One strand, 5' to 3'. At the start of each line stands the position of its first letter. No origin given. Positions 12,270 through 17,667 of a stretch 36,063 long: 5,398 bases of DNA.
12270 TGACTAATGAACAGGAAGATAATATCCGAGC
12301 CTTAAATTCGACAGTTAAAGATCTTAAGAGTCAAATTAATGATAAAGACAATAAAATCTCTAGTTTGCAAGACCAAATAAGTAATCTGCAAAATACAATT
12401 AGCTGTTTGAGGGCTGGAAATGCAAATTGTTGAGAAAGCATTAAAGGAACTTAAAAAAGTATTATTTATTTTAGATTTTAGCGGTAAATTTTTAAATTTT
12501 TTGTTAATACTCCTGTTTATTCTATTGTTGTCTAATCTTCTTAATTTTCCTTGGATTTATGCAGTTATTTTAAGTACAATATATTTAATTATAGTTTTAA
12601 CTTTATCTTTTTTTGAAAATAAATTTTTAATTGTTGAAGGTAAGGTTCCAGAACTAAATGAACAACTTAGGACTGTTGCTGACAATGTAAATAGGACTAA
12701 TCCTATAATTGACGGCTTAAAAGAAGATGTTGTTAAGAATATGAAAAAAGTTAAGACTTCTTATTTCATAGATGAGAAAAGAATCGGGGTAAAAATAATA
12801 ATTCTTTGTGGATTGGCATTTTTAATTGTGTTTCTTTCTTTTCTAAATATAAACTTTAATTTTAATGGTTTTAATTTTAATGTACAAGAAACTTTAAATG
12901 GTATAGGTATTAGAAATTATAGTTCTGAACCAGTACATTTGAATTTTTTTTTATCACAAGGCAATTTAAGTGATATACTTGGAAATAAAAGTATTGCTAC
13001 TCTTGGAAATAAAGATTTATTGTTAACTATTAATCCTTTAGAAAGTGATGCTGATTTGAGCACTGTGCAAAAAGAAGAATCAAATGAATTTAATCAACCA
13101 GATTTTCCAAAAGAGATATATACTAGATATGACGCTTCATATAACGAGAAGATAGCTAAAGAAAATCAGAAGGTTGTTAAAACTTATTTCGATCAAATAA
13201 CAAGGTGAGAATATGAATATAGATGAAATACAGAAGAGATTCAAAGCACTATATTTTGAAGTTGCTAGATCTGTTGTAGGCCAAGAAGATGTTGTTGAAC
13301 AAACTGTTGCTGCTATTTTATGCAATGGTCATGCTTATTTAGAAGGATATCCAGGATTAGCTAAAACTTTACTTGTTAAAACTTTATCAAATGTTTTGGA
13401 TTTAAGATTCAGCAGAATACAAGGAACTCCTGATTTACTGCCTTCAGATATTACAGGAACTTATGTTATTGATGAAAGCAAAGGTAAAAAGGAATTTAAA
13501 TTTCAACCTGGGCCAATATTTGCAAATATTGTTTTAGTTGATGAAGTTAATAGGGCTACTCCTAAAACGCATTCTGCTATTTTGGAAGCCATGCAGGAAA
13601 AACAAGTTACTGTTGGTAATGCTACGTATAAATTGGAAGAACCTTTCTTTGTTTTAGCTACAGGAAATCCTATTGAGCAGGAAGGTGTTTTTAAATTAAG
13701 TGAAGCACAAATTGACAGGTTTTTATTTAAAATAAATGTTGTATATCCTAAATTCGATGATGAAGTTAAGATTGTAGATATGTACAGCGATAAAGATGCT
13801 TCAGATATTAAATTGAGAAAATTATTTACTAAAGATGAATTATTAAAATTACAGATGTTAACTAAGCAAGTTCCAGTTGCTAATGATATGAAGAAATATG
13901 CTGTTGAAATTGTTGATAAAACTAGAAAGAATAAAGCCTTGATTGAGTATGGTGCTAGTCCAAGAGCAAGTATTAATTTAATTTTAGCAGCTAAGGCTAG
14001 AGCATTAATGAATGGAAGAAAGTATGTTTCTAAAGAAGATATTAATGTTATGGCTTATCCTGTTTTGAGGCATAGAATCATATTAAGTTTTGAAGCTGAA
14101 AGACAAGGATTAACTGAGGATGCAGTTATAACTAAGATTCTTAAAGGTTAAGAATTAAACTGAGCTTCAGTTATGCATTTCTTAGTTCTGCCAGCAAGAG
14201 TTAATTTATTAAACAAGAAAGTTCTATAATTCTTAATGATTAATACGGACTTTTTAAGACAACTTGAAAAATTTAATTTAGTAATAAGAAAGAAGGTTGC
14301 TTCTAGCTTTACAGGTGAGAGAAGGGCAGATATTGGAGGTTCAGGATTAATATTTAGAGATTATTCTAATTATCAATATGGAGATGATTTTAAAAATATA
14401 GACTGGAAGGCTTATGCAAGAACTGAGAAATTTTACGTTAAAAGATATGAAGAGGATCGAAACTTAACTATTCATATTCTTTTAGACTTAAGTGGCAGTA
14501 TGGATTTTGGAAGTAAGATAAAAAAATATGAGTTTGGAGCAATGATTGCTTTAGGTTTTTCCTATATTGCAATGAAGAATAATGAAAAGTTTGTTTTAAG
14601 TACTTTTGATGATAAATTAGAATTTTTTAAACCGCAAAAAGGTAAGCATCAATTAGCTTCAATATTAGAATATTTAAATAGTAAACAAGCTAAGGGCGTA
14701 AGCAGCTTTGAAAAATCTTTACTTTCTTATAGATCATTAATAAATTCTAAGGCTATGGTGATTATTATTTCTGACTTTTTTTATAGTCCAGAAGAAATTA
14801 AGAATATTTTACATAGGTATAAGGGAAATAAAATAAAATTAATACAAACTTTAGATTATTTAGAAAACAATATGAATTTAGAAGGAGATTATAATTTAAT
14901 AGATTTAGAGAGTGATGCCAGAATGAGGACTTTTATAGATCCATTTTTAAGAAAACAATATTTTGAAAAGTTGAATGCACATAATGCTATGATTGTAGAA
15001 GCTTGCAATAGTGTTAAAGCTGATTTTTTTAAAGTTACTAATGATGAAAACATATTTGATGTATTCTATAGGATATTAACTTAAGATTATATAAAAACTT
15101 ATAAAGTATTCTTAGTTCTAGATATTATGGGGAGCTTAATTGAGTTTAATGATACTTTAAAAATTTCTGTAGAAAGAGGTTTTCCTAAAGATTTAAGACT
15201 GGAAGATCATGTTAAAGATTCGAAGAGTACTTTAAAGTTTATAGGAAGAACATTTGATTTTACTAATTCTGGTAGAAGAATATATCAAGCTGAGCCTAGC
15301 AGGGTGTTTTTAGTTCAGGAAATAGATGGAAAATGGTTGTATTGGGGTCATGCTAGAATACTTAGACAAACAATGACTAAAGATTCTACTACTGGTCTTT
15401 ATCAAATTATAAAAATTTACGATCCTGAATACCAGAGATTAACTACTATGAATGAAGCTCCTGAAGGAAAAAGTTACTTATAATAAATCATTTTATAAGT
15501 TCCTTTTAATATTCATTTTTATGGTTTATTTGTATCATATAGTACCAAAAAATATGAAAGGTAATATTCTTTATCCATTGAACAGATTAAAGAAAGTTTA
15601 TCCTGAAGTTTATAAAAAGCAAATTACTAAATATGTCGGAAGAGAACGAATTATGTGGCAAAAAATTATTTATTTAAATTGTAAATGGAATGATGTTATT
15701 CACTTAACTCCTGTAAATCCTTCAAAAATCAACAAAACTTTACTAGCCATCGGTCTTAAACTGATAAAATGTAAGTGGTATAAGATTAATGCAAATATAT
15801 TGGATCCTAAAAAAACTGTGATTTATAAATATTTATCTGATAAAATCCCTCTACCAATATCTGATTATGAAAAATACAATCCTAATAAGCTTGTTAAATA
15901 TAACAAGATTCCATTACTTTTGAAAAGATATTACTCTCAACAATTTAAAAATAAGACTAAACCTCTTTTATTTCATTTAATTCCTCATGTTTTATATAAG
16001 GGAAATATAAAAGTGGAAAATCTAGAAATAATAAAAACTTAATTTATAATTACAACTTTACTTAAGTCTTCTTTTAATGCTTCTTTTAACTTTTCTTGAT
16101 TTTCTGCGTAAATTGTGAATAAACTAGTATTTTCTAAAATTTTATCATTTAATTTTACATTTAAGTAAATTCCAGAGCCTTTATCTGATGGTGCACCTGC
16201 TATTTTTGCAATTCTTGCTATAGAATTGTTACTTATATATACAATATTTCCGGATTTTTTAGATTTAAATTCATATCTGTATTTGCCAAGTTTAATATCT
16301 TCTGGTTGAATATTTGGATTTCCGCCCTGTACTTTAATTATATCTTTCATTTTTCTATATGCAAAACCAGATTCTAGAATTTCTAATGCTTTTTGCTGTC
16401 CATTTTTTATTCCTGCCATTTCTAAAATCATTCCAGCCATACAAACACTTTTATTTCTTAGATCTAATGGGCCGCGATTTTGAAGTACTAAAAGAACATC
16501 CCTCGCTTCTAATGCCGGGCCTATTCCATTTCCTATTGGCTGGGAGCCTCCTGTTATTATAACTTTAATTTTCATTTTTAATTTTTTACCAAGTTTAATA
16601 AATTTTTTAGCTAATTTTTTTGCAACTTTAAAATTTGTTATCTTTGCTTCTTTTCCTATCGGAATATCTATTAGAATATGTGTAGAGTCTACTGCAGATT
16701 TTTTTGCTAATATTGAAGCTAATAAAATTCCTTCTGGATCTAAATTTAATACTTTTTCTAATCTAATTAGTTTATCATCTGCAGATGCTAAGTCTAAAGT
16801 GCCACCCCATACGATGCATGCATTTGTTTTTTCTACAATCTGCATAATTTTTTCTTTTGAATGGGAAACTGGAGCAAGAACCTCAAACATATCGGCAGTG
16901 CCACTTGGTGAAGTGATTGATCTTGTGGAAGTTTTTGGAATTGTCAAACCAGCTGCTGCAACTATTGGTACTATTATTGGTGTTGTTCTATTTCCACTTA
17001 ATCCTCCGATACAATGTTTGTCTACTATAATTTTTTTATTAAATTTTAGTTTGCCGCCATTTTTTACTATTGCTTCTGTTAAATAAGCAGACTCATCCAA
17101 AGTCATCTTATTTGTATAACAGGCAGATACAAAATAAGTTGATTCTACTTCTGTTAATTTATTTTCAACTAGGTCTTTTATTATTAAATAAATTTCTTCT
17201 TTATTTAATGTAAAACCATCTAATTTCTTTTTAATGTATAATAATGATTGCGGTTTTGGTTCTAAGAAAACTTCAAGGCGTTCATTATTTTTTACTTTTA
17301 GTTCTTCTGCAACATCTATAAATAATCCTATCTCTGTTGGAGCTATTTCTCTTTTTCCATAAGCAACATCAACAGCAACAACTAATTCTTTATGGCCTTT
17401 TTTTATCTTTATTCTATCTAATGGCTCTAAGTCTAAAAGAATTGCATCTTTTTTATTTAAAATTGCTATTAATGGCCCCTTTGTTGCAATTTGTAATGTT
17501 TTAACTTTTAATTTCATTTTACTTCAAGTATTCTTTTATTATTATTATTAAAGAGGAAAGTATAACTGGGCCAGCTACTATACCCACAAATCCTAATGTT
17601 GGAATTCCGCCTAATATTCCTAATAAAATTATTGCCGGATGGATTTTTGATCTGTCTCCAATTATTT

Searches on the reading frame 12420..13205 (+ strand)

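Call 18: search_protein_families(library=pfam, proteins=[window:12420-13205:+], max_evalue=0.001)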
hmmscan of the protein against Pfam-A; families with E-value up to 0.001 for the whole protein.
window:12420-13205:+ (262 aa): 1 family
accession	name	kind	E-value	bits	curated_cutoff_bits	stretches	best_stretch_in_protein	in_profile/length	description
PF24334.1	DUF7502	-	1.4e-11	44.8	27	1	72-261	101-280/281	Family of unknown function (DUF7502)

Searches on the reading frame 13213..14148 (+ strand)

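Call 18: search_protein_families(library=pfam, proteins=[window:13213-14148:+], max_evalue=0.001)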
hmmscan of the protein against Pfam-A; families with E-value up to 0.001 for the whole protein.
window:13213-14148:+ (312 aa): 6 families
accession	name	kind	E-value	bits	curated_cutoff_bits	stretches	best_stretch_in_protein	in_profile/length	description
PF07726.17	AAA_3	-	3.3e-58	195.7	27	1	40-172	1-131/131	ATPase family associated with various cellular activities (AAA)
PF17863.7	AAA_lid_2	-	3e-22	78.6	22.7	1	241-309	6-74/74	AAA lid domain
PF07728.20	AAA_5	-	4.6e-14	53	22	1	43-170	4-139/139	AAA domain (dynein-related subfamily)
PF20030.5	bpMoxR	-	5.4e-11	42.4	27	1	12-178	5-168/205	MoxR domain in the MoxR-vWA-beta-propeller ternary systems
PF00493.29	MCM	-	7.1e-07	29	23.3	1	34-173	53-191/224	MCM P-loop domain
PF00004.35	AAA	-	4e-06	27.7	21.2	1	42-176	2-129/131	ATPase family associated with various cellular activities (AAA)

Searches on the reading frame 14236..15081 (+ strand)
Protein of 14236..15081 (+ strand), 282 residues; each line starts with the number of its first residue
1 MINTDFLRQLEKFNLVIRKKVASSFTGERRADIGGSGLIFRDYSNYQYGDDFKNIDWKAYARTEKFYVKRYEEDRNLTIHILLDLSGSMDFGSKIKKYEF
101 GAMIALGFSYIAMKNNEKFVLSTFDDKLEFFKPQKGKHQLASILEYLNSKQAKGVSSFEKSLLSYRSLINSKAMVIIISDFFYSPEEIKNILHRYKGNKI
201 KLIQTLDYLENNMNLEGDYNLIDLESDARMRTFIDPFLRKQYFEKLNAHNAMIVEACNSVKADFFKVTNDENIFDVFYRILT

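Call 18: search_protein_families(library=pfam, proteins=[window:14236-15081:+], max_evalue=0.001)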
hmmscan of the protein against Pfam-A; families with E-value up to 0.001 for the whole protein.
window:14236-15081:+ (282 aa): 2 families
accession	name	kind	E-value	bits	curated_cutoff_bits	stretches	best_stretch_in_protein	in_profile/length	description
PF01882.25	DUF58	-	1.4e-37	129.5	23.4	1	43-250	2-214/216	Protein of unknown function DUF58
PF13519.12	VWA_2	-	6.1e-06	27.2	27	1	81-181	3-106/107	von Willebrand factor type A domain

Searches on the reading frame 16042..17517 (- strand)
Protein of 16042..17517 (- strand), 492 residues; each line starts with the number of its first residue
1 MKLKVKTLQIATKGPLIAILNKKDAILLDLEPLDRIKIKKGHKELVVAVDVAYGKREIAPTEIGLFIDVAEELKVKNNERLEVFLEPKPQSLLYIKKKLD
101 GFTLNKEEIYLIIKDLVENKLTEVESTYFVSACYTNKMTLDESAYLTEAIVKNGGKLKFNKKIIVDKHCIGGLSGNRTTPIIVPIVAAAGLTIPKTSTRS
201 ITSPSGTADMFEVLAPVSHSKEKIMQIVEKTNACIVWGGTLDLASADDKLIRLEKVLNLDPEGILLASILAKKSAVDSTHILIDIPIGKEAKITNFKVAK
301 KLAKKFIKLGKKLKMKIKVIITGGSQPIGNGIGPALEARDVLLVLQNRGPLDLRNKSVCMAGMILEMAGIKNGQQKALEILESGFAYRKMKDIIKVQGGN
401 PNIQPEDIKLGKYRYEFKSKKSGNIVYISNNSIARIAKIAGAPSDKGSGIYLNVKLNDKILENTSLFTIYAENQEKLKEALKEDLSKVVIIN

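Call 18: search_protein_families(library=pfam, proteins=[window:16042-17517:-], max_evalue=0.001)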
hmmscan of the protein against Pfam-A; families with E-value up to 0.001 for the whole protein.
window:16042-17517:- (492 aa): 3 families
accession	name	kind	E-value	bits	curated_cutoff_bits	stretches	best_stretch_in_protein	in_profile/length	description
PF02885.22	Glycos_trans_3N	-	1.2e-11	44.6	26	1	94-153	3-62/63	Glycosyl transferase family, helical bundle domain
PF00591.27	Glycos_transf_3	-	2.5e-11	44.2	27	1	162-384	2-250/253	Glycosyl transferase family, a/b domain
PF07831.19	PYNP_C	-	4.3e-09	36.4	27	1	426-483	3-67/75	Pyrimidine nucleoside phosphorylase C-terminal domain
